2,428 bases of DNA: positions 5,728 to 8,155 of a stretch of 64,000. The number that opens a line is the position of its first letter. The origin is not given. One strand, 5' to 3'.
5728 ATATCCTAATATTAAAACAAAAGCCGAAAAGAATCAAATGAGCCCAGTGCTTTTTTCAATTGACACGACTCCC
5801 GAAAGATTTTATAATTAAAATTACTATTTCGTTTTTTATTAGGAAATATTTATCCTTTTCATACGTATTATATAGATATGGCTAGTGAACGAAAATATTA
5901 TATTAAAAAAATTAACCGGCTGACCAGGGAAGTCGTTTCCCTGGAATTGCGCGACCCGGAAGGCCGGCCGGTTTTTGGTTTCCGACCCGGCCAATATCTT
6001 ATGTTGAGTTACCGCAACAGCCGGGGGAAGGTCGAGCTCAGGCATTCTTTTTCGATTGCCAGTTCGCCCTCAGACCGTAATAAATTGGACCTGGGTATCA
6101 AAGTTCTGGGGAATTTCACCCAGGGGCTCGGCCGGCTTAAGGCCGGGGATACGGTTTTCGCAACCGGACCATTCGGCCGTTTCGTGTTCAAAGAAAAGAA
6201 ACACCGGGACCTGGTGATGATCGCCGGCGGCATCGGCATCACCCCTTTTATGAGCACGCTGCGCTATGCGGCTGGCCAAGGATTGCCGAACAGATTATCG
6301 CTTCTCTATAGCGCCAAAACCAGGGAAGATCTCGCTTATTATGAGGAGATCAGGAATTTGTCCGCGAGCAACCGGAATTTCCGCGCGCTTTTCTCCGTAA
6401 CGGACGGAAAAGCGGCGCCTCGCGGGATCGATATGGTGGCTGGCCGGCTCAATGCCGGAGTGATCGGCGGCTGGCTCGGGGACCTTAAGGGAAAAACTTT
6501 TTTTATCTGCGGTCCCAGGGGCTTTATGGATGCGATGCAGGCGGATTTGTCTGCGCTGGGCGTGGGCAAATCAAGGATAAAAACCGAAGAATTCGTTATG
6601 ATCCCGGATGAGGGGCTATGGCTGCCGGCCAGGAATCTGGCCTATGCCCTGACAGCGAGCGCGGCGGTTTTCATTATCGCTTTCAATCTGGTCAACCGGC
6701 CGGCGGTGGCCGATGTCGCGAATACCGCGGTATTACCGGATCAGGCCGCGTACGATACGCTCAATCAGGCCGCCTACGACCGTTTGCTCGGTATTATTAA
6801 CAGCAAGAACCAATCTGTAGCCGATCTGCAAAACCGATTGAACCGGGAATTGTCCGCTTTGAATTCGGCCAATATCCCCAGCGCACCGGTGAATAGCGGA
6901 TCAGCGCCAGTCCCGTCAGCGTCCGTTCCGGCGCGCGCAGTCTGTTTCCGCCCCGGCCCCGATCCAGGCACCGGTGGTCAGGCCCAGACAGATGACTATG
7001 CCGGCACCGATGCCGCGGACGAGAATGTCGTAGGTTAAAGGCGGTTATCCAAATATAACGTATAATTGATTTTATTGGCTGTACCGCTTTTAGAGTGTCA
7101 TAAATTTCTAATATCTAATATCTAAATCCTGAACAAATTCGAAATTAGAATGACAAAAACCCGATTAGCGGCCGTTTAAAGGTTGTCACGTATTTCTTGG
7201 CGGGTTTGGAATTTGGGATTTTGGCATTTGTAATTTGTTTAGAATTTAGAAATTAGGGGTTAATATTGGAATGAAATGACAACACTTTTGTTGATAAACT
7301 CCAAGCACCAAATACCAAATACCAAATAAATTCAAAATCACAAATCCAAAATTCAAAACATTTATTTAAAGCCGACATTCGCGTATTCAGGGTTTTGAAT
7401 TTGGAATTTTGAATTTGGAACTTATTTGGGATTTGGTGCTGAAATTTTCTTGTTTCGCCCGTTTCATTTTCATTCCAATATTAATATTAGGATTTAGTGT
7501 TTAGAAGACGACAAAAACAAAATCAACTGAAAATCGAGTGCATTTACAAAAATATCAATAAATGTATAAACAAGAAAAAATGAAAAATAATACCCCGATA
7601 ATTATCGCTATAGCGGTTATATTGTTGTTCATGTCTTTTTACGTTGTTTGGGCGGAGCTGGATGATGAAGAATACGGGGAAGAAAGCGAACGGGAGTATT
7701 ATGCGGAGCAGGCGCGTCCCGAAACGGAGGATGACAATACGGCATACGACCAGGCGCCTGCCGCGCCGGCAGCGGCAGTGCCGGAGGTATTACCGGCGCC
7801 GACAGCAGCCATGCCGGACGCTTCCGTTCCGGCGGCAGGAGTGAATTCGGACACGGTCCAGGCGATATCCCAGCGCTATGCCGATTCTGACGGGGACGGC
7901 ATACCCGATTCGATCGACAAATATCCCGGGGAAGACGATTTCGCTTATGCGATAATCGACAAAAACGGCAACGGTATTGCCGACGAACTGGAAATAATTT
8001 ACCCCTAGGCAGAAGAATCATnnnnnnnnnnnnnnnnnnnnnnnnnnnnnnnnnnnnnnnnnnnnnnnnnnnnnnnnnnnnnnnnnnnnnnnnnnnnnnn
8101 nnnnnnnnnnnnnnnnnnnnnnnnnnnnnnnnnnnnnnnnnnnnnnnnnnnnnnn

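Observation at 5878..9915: Split NOX/ferric-reductase-like module: FNR-like flavoprotein + ApbE flavin transferase + bis-heme TM protein, decorated with thrombospondin-type-3 Ca-binding repeats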

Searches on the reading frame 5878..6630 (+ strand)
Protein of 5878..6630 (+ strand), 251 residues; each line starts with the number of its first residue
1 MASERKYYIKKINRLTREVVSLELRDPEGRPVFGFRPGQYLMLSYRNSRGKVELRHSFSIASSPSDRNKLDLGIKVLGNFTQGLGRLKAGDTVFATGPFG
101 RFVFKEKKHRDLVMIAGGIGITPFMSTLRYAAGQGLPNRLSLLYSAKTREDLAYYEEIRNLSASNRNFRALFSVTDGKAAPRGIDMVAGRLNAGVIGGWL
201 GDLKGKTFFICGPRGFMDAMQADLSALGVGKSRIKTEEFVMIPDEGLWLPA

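Call 62: search_solved_structures(query=window:5878-6630:+, max_evalue=0.000001)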
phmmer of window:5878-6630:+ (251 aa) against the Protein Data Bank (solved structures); distinct sequences matched with E-value up to 0.000001: 39.
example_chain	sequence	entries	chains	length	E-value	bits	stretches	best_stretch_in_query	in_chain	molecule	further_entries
9nez_C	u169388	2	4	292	7.3e-16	61.6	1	16-180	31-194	Sulfhydrogenase 1 subunit gamma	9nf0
1krh_A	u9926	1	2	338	2e-14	56.9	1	10-239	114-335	Benzoate 1,2-Dioxygenase Reductase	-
4eh1_A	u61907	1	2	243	6.6e-14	55.2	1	17-239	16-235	Flavohemoprotein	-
1tvc_A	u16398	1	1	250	1e-13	54.6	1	28-239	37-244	METHANE MONOOXYGENASE COMPONENT C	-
2eix_A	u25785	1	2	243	2.1e-13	53.5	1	19-229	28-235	NADH-cytochrome b5 reductase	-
8qq5_A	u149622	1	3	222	3.1e-12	49.7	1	8-170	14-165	Oxidoreductase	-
8qq1_C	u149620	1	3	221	3.2e-12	49.7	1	8-170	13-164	Oxidoreductase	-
2pia_A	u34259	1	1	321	3.3e-12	49.6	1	12-159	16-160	PHTHALATE DIOXYGENASE REDUCTASE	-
3ozu_A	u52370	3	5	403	5.6e-12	48.9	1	18-239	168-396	Flavohemoprotein | Flavohemoglobin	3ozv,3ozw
7qu3_A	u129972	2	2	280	7.1e-12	48.6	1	40-239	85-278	Na(+)-translocating NADH-quinone reductase subunit F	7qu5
1cqx_A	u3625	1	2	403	7.5e-12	48.5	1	18-239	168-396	FLAVOHEMOPROTEIN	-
8qt6_A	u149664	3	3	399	1.9e-11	47.2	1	8-170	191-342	FAD-binding FR-type domain-containing protein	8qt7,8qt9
8qta_A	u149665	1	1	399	2e-11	47.1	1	8-170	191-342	FAD-binding FR-type domain-containing protein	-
8qq7_A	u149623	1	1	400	2e-11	47.1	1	8-170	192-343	FAD-binding FR-type domain-containing protein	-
1gvh_A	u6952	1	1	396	2.3e-11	46.9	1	18-237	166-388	FLAVOHEMOPROTEIN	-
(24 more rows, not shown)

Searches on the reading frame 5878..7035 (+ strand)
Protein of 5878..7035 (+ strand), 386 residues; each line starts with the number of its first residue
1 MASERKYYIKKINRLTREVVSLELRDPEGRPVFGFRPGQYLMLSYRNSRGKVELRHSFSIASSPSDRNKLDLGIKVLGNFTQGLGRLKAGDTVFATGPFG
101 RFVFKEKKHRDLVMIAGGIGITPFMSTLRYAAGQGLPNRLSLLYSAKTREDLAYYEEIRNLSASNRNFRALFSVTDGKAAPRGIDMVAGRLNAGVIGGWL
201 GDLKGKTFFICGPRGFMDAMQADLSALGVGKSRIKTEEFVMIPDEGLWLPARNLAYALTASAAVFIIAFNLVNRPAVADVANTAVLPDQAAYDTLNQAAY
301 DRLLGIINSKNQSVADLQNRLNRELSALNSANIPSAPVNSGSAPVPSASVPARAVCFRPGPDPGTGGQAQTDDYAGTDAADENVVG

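Call 5: search_protein_families(library=pfam, proteins=[window:5878-7035:+], max_evalue=0.1)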
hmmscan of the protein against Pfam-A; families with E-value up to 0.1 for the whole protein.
window:5878-7035:+ (386 aa): 5 families
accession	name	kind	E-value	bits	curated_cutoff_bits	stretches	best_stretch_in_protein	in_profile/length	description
PF00175.26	NAD_binding_1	-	4.1e-13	50.4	22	1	114-221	1-108/109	Oxidoreductase NAD-binding domain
PF00970.30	FAD_binding_6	-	2.1e-11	44.5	21.1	1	9-103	4-98/99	Oxidoreductase FAD-binding domain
PF08022.18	FAD_binding_8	-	3.5e-06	27.5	22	1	9-85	6-79/109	FAD-binding domain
PF08030.17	NAD_binding_6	-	0.001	19.6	22.2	1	110-156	2-53/156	Ferric reductase NAD binding domain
PF22290.1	DmmA-like_N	-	0.088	13.7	33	0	104-164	14-70/124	Dimethylamine monooxygenase subunit DmmA-like, N-terminal domain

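Call 6: search_protein_families(library=ncbifam, proteins=[window:5878-7035:+], max_evalue=0.1)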
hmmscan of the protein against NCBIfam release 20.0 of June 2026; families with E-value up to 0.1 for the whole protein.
window:5878-7035:+ (386 aa): 28 families (the best 25 are shown)
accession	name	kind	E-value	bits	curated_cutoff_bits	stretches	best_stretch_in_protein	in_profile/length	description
NF009805.0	PRK13289.1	equivalog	5.8e-31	107.8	432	1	4-239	154-392/399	NO-inducible flavohemoprotein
NF007964.0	PRK10684.1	equivalog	6.4e-26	91.1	383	1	9-241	14-239/333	NADH oxidoreductase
TIGR02160.1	PA_CoA_Oxy5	hypoth_equivalog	5.8e-25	87.8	420.8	1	9-241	6-243/352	1,2-phenylacetyl-CoA epoxidase subunit PaaE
NF006220.0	PRK08345.1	subfamily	2.1e-23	83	395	1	10-184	16-189/294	cytochrome-c3 hydrogenase subunit gamma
NF045803.1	MethMoxFADbindMmoC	equivalog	2.9e-23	82.2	500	1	9-240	111-341/343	aromatic/alkene monooxygenase hydroxylase FAD-binding subunit MmoC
NF040810.1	BenC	equivalog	1.8e-22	80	430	1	6-240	106-331/333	benzoate 1,2-dioxygenase electron transfer component BenC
NF058606.1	GlBtMonoRdsGbcB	equivalog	3.6e-20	72.2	500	1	32-245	40-253/362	glycine betaine monooxygenase reductase subunit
NF040830.1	sulfhyd_ShyC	equivalog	2e-18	66.6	600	1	18-164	22-163/288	NAD(P)-dependent hydrogenase/sulfhydrogenase 2 subunit gamma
NF008822.0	PRK11872.1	equivalog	1.9e-16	60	402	1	9-240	111-336/341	anthranilate 1,2-dioxygenase electron transfer component AntC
TIGR01941.1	nqrF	equivalog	2.6e-15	56.3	295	1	40-239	209-403/405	NADH:ubiquinone reductase (Na(+)-transporting) subunit F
NF005963.0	PRK08051.1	equivalog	2.8e-15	56.3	230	1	9-214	8-204/233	NAD(P)H-flavin reductase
NF040835.1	sulfhyd_HydG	equivalog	3e-15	56.2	650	1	19-215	34-224/292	NADPH-dependent hydrogenase/sulfhydrogenase 1 subunit gamma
NF000796.0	PRK00054.1-1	equivalog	2e-14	53.5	224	1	33-162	27-141/254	dihydroorotate dehydrogenase electron transfer subunit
NF052252.1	flav_redu_LuxG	exception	1.2e-13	50.8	340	1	9-221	5-210/232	flavin mononucleotide reductase LuxG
TIGR02911.1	sulfite_red_B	equivalog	1.4e-10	40.7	288.6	1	60-163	49-154/261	anaerobic sulfite reductase subunit AsrB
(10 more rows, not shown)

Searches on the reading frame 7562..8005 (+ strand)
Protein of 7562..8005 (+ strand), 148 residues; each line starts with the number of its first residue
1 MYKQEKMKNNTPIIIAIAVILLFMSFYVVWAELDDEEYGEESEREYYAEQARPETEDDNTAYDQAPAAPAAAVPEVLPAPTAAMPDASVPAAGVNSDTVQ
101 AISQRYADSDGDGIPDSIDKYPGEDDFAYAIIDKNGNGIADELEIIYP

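Call 5: search_protein_families(library=pfam, proteins=[window:7562-8005:+], max_evalue=0.1)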
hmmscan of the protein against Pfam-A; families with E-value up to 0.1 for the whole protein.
window:7562-8005:+ (148 aa): 0 families

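Call 6: search_protein_families(library=ncbifam, proteins=[window:7562-8005:+], max_evalue=0.1)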
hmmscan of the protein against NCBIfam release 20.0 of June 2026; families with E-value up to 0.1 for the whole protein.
window:7562-8005:+ (148 aa): 4 families
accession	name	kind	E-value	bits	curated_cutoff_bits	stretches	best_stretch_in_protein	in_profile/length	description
NF047639.1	throspo3_MtsD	equivalog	0.0018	16.5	800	1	104-145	478-521/651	cell-cell cohesion protein MtsD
NF053819.1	EF0750_LPXTG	subfamily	0.015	15.8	47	1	7-78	1-74/105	EF2685/EF0750 family sortase-dependent surface protein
NF033885.1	conj_TraP_IncI1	equivalog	0.038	13.7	135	1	7-105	10-115/217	conjugal transfer protein TraP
TIGR03593.1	yidC_nterm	equivalog_domain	0.095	12.3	58.25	0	17-98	5-82/363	membrane protein insertase YidC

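Call 81: search_protein_families(library=pfam, proteins=[window:7562-8005:+], max_evalue=1)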
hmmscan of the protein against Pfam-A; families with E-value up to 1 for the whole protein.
window:7562-8005:+ (148 aa): 0 families
